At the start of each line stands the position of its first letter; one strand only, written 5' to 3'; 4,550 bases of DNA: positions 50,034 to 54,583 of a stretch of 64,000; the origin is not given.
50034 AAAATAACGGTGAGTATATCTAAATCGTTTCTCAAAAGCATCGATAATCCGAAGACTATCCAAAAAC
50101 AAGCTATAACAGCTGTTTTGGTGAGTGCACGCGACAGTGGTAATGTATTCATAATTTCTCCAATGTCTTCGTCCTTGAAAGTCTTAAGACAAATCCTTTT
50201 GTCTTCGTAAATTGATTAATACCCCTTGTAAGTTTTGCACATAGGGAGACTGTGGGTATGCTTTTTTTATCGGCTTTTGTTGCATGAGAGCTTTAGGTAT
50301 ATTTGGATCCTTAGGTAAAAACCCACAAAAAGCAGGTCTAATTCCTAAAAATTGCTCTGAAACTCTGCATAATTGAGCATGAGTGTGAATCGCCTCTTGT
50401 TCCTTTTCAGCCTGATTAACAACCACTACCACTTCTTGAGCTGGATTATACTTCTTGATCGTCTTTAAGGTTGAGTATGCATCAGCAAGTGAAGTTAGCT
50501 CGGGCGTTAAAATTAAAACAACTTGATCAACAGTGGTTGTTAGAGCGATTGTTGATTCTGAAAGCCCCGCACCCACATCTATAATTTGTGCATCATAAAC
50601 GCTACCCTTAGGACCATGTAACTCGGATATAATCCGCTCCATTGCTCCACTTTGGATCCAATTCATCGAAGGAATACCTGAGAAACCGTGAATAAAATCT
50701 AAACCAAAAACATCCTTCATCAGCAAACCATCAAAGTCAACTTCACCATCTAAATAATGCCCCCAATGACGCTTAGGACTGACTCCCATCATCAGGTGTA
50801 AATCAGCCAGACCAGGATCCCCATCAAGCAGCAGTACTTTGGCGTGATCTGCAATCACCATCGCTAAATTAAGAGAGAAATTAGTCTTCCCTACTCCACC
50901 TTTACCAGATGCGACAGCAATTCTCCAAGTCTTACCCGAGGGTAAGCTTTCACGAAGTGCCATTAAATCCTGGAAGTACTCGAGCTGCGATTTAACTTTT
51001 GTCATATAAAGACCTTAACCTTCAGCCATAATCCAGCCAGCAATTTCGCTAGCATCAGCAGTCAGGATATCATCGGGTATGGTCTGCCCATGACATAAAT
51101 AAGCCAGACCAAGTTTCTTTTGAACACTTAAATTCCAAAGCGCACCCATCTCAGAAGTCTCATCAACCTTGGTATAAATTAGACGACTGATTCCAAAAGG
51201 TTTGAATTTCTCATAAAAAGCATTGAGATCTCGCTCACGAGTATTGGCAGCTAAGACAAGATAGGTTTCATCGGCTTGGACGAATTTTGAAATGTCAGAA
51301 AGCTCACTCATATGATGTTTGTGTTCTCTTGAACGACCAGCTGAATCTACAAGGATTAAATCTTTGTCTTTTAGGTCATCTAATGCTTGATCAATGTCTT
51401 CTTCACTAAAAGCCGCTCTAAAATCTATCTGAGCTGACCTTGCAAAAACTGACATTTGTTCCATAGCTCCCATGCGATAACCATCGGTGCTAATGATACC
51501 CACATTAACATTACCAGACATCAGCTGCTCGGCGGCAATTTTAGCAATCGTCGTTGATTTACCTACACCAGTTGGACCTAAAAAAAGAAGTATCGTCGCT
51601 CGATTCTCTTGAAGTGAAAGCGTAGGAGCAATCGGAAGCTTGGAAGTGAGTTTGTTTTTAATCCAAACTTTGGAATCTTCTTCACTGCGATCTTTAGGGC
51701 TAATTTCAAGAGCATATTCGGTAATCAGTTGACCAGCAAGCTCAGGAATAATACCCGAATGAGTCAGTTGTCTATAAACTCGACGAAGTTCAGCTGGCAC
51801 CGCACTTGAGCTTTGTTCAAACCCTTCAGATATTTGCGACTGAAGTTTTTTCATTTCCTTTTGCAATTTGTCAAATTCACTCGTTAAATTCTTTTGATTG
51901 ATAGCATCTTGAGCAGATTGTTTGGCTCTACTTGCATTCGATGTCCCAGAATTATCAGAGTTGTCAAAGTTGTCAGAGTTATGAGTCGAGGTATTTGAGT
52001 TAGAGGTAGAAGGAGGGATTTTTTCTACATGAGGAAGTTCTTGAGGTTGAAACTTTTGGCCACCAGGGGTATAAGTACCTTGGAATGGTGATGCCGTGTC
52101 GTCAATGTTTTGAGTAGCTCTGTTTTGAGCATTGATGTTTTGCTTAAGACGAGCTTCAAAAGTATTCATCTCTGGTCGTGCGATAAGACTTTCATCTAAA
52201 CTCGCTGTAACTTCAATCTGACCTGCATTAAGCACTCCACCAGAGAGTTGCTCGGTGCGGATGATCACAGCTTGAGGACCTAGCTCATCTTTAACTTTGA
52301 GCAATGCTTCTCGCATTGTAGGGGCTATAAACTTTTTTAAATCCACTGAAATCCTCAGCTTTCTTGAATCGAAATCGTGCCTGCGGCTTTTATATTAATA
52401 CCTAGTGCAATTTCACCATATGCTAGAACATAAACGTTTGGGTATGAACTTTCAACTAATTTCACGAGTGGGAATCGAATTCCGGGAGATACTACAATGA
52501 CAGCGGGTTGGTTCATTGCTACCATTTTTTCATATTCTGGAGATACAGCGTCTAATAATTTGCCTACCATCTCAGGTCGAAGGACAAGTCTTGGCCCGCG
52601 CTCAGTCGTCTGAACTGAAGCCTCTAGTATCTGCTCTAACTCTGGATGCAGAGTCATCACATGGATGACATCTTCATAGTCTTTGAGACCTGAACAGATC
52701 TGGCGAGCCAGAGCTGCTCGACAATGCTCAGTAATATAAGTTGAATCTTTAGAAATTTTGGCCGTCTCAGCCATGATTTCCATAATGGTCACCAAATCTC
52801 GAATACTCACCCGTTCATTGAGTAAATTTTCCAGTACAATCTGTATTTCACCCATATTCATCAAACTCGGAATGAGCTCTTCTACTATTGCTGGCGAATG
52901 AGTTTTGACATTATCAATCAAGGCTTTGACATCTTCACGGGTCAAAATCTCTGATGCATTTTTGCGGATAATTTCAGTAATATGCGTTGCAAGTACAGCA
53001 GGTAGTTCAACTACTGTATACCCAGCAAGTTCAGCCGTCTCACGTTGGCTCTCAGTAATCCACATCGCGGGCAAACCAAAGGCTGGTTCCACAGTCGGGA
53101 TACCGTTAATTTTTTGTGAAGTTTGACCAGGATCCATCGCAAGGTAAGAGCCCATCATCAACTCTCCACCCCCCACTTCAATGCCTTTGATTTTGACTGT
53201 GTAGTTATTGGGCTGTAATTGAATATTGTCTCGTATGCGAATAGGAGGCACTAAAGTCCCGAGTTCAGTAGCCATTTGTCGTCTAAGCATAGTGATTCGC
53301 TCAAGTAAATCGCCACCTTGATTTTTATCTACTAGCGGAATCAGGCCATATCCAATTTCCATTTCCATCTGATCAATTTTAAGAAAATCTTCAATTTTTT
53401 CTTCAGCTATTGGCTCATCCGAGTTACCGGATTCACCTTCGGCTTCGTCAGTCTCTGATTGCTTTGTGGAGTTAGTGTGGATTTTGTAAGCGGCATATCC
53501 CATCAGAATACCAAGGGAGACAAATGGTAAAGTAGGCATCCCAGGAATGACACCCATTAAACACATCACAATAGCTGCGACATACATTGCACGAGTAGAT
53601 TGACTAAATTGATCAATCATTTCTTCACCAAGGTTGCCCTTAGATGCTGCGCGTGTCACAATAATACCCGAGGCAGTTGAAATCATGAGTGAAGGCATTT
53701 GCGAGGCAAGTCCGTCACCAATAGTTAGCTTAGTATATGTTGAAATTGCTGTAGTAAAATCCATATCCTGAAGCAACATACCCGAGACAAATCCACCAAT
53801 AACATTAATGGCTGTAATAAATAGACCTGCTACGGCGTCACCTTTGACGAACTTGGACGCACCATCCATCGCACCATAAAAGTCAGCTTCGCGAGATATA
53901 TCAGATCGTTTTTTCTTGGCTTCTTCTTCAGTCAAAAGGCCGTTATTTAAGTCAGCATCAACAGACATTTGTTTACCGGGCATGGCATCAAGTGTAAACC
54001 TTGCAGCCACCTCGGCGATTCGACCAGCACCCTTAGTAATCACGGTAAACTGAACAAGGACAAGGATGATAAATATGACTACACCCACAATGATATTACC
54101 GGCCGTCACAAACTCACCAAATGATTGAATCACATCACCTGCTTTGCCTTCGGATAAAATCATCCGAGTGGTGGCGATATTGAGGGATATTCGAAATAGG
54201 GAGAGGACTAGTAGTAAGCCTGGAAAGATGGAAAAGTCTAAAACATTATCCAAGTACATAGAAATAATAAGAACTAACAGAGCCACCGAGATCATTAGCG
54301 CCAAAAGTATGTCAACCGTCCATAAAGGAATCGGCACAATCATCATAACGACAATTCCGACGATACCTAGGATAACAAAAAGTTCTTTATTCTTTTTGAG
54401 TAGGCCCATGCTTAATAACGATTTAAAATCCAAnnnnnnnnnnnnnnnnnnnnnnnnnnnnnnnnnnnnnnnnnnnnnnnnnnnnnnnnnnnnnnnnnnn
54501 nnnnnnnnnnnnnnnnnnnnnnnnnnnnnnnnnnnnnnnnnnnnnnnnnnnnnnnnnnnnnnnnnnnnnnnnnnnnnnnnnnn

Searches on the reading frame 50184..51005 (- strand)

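Call 60: search_protein_families(library=pfam, proteins=[window:50184-51005:-], max_evalue=0.001)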
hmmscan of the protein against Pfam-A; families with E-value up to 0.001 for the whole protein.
window:50184-51005:- (273 aa): 5 families
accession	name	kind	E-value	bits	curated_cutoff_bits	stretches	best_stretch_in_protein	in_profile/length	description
PF01656.29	CbiA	-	2e-13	50.8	25.4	1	29-246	1-125/125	CobQ/CobB/MinD/ParA nucleotide binding domain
PF10609.15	ParA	-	6.6e-12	45.8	27.1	1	29-78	6-56/246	NUBPL iron-transfer P-loop NTPase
PF13614.12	AAA_31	-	1e-10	42.3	27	1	29-186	4-167/177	AAA domain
PF02374.21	ArsA_ATPase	-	1e-06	28.6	24.3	1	28-64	2-39/305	Anion-transporting ATPase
PF00142.24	Fer4_NifH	-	0.00011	22.2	25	0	33-74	6-48/271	4Fe-4S iron sulfur cluster binding proteins, NifH/frxC family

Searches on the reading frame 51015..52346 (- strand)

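Call 60: search_protein_families(library=pfam, proteins=[window:51015-52346:-], max_evalue=0.001)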
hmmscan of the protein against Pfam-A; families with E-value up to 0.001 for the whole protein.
window:51015-52346:- (443 aa): 3 families
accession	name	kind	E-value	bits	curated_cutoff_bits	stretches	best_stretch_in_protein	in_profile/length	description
PF00448.28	SRP54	-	1.2e-37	129.9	22.7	1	251-439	2-194/196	SRP54-type protein, GTPase domain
PF00004.35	AAA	-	0.00016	22.6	21.2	1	253-369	1-110/131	ATPase family associated with various cellular activities (AAA)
PF00005.33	ABC_tran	-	0.00045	21.3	25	0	243-298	4-67/137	ABC transporter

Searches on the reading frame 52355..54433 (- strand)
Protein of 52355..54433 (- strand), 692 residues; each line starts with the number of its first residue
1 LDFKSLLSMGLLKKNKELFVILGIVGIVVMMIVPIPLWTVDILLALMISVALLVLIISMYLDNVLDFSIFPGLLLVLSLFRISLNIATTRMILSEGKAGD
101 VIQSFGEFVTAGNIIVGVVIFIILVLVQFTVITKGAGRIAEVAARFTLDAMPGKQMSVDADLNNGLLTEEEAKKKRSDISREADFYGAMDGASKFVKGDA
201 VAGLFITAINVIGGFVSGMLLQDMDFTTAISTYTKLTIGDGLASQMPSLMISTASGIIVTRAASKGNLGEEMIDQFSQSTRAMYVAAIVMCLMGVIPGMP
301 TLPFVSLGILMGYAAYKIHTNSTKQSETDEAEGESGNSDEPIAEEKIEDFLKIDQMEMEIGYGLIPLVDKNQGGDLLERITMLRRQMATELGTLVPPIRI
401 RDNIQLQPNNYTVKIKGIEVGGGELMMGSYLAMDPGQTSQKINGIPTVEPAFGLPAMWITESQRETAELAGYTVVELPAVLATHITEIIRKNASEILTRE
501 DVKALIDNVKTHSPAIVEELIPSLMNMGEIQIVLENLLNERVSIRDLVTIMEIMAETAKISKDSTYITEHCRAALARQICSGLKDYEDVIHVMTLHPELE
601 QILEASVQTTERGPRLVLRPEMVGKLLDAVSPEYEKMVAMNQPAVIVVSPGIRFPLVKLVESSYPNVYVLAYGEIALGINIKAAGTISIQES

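Call 3: search_protein_families(library=pfam, proteins=[window:52355-54433:-], max_evalue=1)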
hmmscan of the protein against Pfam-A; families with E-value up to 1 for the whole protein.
window:52355-54433:- (692 aa): 1 family
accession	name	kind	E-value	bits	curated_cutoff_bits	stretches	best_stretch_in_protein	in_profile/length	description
PF00771.25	FHIPEP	-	8e-265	880.9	29.1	1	27-676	1-653/657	FHIPEP family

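Call 14: find_related_loci(query=window:52355-54433:-, collection=genome_contigs, flank=6000)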
Query window:52355-54433:- (692 aa) in genome_contigs; peptide patterns used: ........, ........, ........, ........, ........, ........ (x = any residue, [..] = any of these).
600 stretches matched a pattern (row limit reached: there are more); 600 encode a relative of the query (tblastn E <= 1e-3); the best 80 are kept; 80 distinct loci.
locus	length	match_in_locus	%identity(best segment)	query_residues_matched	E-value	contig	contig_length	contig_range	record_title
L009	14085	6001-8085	68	1-692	0e+0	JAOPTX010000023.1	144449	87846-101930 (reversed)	MAG: Fibrobacterales bacterium isolate tPB_Fibr1 H3element_contig_87, whole genome shotgun sequence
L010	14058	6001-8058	59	9-691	0e+0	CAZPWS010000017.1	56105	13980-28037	MAG TPA_asm: uncultured Fibrobacterota bacterium isolate binchicken_co286_161 genome assembly, contig: NODE_865_length_5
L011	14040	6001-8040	50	12-691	0e+0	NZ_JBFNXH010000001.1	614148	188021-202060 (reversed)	Paenibacillus sp. SI92 Scaffold1, whole genome shotgun sequence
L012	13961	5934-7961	48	17-692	0e+0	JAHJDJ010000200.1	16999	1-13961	MAG: bacterium isolate Modern_marine.mb.49 Modern_marine.mb.49_k141_1363941, whole genome shotgun sequence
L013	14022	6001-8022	49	14-689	0e+0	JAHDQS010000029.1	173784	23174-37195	MAG: Clostridia bacterium isolate SM3-B6.2 k141_51176, whole genome shotgun sequence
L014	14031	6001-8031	49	14-691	0e+0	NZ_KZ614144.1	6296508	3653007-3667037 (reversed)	Paenibacillus castaneae strain DSM 19417 Scaffold1, whole genome shotgun sequence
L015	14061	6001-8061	49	7-691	0e+0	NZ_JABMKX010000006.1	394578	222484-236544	Paenibacillus tritici strain LMG 29502 NODE_6_length_394578_cov_22.223609, whole genome shotgun sequence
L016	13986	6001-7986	48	24-688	0e+0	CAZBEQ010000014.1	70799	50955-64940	MAG TPA_asm: uncultured Oscillospiraceae bacterium isolate SRP192927_co3_788 genome assembly, contig: NODE_602_length_70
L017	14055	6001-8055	46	8-689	0e+0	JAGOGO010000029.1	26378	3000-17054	MAG: Deltaproteobacteria bacterium isolate Go_SlDig_bin_103 Go_SlDig_5050_length_26378_cov_7.772732, whole genome shotgu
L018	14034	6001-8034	49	14-691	0e+0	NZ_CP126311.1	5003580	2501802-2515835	Paenibacillus sp. BR2-3 chromosome, complete genome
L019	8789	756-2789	49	11-689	0e+0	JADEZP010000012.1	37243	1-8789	MAG: Quinella sp. 1Q7 NODE_71_length_37243_cov_10.4904_ID_5055337, whole genome shotgun sequence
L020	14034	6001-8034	49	14-691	0e+0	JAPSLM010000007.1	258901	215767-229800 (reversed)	MAG: Paenibacillus sp. isolate RH59_bin.030 NODE_48_length_258901_cov_151.765197, whole genome shotgun sequence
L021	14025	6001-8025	47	14-688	0e+0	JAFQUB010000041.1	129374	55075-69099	MAG: Lachnospiraceae bacterium isolate RGIG2151 Goat_Colon-6__c574074, whole genome shotgun sequence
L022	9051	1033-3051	50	12-689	0e+0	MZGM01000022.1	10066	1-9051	MAG: candidate division KSB1 bacterium 4484_219 ex4484_219_scaffold_4514, whole genome shotgun sequence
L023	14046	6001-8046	47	9-689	0e+0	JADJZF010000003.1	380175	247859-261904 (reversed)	MAG: Candidatus Amarobacter glycogenicus isolate Lyne_MAXAC.019 tig00008563-10-3802070, whole genome shotgun sequence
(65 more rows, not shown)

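Call 21: find_homologous_proteins(query=L009:4175-5989:+, max_evalue=0.001)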
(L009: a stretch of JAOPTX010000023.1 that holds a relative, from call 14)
Query L009:4175-5989:+ (605 aa): 16 proteins with E <= 0.001 among 8000 candidates.
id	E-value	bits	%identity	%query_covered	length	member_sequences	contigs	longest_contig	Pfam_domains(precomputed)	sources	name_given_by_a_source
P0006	0.0e+0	1327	100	98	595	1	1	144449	-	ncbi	ncbi:MAG: hypothetical protein OCC49_08820 [Fibrobacterales bacterium]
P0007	0.0e+0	1201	89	98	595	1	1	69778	-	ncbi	ncbi:MAG: hypothetical protein OCD01_08845 [Fibrobacterales bacterium]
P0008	1.0e-46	178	28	81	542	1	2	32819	PF01436.28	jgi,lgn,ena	-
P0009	3.5e-41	160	26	97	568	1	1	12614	PF01436.28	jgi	-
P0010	1.5e-40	158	26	82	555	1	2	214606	PF01436.28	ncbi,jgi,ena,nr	ncbi:MAG: hypothetical protein FWB90_04750 [Fibromonadales bacterium]|nr:hypothetical protein [Fibro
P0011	1.4e-38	151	26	81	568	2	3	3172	PF01436.28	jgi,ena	-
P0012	3.2e-36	143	27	81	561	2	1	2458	-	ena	-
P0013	2.8e-35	140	26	81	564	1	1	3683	PF01436.28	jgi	-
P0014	1.0e-28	118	25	47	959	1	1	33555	PF00801.27,PF13449.13,PF24684.2,PF00395.26,PF01436.28,PF18911.7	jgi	-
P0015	1.9e-13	68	23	49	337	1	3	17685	PF24684.2,PF01436.28,PF08450.19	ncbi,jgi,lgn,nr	ncbi:hypothetical protein FJZ31_36670 [Candidatus Poribacteria bacterium]|nr:hypothetical protein [C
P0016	4.5e-10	57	23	49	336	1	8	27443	PF24684.2,PF01436.28,PF08450.19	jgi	jgi:DNA-binding beta-propeller fold protein YncE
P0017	1.3e-8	52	24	44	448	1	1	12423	PF24684.2,PF01436.28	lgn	-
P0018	4.8e-7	47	22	44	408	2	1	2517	PF01436.28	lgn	-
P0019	1.1e-5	42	28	22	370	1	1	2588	PF24684.2,PF01436.28,PF08450.19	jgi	jgi:DNA-binding beta-propeller fold protein YncE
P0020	7.0e-5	40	24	44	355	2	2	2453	PF07494.18,PF24684.2,PF08450.19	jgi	jgi:streptogramin lyase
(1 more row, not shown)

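Call 22: find_encoding_contigs(protein=P0010, flank=8000, max_places=2)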
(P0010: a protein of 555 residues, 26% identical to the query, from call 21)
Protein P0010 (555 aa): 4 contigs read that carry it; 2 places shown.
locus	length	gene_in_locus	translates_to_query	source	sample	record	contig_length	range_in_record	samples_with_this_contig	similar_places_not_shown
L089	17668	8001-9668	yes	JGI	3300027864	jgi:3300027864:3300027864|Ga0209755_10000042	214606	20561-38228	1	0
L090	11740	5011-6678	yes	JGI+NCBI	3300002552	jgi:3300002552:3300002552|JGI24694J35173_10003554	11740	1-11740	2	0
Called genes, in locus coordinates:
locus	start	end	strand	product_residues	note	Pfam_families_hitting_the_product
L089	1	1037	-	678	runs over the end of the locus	PF09603:Fib_succ_major, PF26707:DUF8237 (faint)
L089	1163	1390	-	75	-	-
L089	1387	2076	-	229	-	-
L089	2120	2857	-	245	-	PF14653:IGFL (faint), PF10645:Carb_bind (faint)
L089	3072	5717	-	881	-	PF07549:Sec_GG (faint), PF21760:SecD_1st, PF22599:SecDF_P1_head, PF03176:MMPL, PF02355:SecD_SecF_C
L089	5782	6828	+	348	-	PF04748:Polysacc_deac_2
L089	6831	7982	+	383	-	PF01066:CDP-OH_P_transf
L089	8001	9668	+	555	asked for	PF01436:NHL (faint)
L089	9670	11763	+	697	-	PF00771:FHIPEP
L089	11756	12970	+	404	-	PF00448:SRP54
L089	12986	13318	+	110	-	-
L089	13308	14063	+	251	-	PF04542:Sigma70_r2, PF04539:Sigma70_r3, PF04545:Sigma70_r4, PF08281:Sigma70_r4_2 (weak)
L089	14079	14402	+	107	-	-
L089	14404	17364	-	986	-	PF05887:Trypan_PARP (weak)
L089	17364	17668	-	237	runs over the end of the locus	-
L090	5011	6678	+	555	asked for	PF01436:NHL (faint)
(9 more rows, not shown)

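Call 23: find_encoding_contigs(protein=P0008, flank=8000, max_places=2)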
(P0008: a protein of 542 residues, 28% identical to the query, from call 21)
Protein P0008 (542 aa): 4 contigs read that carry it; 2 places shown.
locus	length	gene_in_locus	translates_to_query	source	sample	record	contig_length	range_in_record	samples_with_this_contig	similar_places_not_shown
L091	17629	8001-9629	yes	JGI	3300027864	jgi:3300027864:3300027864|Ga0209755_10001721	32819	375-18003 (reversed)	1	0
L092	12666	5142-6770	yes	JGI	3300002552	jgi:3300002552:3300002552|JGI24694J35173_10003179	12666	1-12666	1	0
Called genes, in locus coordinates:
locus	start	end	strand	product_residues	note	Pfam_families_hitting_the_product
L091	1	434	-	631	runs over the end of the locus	PF02784:Orn_Arg_deC_N, PF17810:Arg_decarb_HB, PF17944:Arg_decarbox_C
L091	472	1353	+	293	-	PF04166:PdxA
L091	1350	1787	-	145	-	-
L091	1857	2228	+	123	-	PF24839:DUF7718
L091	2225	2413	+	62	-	-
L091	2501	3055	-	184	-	PF09603:Fib_succ_major, PF26707:DUF8237 (faint)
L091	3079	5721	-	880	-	PF07549:Sec_GG (faint), PF21760:SecD_1st, PF22599:SecDF_P1_head, PF02355:SecD_SecF_C, PF03176:MMPL, PF02355:SecD_SecF_C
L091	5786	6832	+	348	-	PF04748:Polysacc_deac_2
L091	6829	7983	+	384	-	PF01066:CDP-OH_P_transf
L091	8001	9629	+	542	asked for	PF01436:NHL (faint)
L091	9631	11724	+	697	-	PF00771:FHIPEP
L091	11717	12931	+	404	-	PF00448:SRP54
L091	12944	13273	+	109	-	-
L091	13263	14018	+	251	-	PF04542:Sigma70_r2, PF04539:Sigma70_r3, PF04545:Sigma70_r4, PF08281:Sigma70_r4_2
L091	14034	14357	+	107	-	-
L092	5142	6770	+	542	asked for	PF01436:NHL (faint)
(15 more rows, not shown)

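Call 24: find_encoding_contigs(protein=P0009, flank=8000, max_places=2)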
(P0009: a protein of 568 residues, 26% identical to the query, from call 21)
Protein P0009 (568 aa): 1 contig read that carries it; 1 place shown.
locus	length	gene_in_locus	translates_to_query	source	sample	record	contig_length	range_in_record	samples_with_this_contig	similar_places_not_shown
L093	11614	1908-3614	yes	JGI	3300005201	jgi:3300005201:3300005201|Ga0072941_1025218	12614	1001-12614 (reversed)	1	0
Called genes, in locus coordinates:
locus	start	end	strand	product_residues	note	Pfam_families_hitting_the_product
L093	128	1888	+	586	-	PF12729:4HB_MCP_1, PF00672:HAMP (faint), PF00015:MCPsignal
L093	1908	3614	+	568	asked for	PF01436:NHL (faint)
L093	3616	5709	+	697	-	PF00771:FHIPEP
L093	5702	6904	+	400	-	PF00448:SRP54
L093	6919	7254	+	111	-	-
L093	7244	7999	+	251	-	PF04542:Sigma70_r2, PF04539:Sigma70_r3 (weak), PF04545:Sigma70_r4, PF08281:Sigma70_r4_2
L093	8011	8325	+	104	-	-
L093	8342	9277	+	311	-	PF04613:LpxD, PF25087:GMPPB_C (faint), PF25084:LbH_EIF2B (faint), PF14602:Hexapep_2 (faint), PF00132:Hexapep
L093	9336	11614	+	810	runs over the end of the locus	-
